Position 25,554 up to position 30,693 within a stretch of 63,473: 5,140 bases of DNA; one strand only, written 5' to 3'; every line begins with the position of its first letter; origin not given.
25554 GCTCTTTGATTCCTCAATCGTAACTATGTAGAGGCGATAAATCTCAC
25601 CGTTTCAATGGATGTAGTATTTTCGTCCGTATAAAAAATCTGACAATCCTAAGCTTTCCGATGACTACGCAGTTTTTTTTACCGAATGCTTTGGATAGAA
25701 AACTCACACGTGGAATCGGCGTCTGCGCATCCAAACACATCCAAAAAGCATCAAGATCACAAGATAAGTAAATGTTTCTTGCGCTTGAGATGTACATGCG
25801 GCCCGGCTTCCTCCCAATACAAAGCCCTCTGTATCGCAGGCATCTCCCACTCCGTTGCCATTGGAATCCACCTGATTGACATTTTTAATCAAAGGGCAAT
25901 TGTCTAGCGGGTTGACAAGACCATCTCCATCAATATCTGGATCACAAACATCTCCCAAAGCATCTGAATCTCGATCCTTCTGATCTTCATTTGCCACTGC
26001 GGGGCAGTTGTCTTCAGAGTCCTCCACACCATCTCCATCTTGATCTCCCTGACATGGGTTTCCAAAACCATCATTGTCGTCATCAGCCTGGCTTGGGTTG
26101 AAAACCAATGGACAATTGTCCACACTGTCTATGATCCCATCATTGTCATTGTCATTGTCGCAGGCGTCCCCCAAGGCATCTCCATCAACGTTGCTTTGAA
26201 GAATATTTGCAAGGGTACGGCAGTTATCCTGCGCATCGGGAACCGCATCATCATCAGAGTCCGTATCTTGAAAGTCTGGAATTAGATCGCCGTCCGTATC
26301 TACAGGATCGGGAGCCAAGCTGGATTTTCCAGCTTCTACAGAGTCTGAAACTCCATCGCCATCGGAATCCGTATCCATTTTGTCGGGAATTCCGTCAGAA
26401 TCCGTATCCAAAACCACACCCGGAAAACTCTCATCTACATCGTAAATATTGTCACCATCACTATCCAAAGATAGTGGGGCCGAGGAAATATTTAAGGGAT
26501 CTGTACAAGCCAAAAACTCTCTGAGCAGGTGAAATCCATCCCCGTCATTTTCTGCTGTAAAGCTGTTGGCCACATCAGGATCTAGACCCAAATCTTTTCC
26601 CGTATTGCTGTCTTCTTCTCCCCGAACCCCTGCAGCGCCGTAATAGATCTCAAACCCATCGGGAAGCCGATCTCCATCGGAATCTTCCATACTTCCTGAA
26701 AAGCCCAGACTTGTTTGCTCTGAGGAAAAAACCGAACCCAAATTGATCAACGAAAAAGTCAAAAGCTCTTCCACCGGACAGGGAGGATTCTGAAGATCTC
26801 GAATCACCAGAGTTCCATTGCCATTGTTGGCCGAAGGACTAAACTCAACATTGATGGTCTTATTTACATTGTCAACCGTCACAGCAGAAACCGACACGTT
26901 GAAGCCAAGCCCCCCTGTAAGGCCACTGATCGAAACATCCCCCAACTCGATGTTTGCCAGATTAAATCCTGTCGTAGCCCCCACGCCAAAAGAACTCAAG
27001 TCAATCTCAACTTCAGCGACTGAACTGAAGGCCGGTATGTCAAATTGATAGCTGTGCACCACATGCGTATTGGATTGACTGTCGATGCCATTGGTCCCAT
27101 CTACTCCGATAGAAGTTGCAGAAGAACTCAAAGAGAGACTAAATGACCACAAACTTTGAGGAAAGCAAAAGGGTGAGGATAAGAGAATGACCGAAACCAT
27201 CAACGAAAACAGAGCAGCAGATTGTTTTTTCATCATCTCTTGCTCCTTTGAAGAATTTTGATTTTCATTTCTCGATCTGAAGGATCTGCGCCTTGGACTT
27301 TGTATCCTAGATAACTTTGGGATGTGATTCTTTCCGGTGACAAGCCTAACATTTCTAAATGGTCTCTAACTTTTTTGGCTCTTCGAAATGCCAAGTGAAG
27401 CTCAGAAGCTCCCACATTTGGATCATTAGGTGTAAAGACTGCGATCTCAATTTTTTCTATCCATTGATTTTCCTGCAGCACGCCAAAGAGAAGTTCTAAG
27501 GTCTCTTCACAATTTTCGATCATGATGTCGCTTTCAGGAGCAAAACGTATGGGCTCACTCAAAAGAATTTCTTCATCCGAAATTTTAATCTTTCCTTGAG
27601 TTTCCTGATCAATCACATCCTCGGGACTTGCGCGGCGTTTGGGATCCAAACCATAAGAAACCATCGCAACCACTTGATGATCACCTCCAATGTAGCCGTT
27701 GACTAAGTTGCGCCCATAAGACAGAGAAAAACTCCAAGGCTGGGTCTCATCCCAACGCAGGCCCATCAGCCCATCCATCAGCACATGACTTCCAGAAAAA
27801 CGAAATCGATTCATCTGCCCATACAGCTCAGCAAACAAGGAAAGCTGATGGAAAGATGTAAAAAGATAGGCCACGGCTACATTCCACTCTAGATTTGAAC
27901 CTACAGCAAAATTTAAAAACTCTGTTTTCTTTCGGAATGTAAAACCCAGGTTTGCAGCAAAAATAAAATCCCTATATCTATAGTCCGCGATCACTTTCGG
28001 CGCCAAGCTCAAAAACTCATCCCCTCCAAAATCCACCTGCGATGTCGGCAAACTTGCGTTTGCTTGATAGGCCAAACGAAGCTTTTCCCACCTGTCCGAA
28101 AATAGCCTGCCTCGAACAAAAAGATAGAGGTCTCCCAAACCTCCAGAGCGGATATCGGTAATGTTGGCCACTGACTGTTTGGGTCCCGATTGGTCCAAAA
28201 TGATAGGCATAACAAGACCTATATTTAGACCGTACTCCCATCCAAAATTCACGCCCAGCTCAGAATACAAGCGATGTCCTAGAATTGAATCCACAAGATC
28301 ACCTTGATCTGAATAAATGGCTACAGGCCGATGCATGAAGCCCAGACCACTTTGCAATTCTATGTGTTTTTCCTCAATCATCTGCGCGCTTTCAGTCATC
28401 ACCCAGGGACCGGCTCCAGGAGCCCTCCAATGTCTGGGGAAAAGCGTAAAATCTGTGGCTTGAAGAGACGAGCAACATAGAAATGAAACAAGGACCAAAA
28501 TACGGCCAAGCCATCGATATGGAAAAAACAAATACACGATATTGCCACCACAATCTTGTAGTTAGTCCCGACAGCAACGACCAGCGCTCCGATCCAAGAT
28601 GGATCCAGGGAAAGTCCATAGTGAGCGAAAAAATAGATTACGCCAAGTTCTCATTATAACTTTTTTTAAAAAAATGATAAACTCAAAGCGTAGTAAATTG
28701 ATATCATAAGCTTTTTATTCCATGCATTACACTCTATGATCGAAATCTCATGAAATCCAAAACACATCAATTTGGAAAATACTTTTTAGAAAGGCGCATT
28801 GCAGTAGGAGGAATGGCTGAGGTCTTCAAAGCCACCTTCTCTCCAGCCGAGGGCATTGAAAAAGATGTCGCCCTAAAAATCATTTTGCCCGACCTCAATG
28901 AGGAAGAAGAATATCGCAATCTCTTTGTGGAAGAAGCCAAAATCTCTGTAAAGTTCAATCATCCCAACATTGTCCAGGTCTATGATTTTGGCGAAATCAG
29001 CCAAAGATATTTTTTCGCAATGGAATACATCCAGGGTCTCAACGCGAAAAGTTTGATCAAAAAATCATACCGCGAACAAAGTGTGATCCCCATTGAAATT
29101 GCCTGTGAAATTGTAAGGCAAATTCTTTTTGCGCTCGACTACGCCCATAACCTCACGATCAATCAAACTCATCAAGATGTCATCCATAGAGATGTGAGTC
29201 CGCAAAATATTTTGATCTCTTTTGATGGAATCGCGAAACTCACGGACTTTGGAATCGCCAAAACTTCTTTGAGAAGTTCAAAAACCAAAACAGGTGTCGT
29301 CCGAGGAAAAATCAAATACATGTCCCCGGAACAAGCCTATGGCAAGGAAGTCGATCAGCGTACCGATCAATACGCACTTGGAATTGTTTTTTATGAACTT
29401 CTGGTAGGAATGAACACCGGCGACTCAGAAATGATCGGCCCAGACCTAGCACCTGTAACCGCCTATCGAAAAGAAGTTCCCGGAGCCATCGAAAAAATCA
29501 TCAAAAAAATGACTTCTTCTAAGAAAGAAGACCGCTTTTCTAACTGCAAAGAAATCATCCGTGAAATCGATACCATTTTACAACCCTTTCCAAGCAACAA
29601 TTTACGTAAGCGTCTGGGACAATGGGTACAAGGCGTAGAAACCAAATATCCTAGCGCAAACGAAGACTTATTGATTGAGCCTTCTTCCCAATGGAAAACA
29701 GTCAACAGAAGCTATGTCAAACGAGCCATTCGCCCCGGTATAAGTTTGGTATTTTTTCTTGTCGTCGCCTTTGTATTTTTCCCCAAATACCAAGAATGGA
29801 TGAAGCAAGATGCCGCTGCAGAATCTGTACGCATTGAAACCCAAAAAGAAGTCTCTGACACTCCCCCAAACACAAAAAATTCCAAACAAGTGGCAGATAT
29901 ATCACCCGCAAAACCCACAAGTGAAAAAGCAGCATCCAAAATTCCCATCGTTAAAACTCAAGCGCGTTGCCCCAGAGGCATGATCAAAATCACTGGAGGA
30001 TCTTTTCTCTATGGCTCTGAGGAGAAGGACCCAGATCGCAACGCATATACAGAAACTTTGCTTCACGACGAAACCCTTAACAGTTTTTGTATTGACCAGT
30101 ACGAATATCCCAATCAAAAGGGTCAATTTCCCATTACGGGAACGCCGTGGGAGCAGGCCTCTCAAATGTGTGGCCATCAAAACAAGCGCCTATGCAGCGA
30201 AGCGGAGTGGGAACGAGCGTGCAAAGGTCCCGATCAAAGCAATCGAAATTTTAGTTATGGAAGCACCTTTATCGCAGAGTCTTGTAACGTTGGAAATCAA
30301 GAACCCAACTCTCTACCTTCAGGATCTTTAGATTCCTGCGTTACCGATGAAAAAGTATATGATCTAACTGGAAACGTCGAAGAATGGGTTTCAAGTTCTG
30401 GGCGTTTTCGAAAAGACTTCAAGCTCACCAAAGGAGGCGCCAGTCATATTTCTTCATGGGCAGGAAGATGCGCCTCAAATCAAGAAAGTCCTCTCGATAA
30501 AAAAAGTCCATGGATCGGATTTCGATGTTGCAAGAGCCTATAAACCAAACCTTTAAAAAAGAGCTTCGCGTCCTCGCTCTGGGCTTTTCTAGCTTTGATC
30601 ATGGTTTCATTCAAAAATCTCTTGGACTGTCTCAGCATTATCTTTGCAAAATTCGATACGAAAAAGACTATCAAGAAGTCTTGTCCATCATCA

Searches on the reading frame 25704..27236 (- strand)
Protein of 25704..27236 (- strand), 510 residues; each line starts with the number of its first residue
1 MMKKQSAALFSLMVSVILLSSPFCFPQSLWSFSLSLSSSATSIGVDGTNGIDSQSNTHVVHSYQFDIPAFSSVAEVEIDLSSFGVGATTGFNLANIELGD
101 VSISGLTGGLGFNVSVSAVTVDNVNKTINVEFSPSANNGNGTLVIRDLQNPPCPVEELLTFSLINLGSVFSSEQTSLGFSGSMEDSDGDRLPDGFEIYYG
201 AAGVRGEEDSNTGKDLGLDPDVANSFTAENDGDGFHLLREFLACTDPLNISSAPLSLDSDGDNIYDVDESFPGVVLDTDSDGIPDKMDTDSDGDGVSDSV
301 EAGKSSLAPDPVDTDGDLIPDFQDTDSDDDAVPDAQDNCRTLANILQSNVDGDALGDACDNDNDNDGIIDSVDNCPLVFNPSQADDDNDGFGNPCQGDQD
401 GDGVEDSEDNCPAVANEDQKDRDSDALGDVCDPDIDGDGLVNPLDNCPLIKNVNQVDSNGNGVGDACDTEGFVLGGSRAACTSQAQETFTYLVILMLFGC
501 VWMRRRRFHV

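Call 57: search_protein_families(library=pfam, proteins=[window:25704-27236:-], max_evalue=0.00001)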
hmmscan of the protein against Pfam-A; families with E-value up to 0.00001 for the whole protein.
window:25704-27236:- (510 aa): 1 family
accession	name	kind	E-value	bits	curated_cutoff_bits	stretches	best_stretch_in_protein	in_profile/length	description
PF02412.23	TSP_3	-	1.4e-33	114.7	25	3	420-455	1-36/36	Thrombospondin type 3 repeat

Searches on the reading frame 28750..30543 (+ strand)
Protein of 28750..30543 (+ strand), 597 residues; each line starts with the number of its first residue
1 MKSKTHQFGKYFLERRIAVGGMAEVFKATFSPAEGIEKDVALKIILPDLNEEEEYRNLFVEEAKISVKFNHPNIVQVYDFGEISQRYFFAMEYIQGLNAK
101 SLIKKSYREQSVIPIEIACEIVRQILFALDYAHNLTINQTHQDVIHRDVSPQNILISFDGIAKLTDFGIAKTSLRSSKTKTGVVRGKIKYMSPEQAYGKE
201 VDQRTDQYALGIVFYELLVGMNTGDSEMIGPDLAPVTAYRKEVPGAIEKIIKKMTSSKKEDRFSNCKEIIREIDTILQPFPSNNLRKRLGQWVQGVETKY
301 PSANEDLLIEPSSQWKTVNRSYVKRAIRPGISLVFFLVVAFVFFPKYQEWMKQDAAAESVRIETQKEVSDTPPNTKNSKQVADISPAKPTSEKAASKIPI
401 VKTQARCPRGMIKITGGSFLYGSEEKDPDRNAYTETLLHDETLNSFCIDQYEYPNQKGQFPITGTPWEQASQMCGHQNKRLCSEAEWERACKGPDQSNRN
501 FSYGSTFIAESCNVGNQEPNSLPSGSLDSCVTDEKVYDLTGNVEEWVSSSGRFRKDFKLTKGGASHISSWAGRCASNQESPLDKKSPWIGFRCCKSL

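Call 58: search_protein_families(library=pfam, proteins=[window:28750-30543:+], max_evalue=0.00001)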
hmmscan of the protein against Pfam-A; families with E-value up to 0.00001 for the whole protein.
window:28750-30543:+ (597 aa): 3 families
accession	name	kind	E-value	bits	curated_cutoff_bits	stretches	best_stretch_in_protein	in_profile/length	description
PF00069.31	Pkinase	-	2.5e-35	122.6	31.7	1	14-264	4-253/263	Protein kinase domain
PF07714.23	PK_Tyr_Ser-Thr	-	9.2e-28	97.7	23.1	1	14-226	4-206/258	Protein tyrosine and serine/threonine kinase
PF03781.23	FGE-sulfatase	-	1.5e-19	71.1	23.3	1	456-594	87-254/255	Sulfatase-modifying factor enzyme 1-like domain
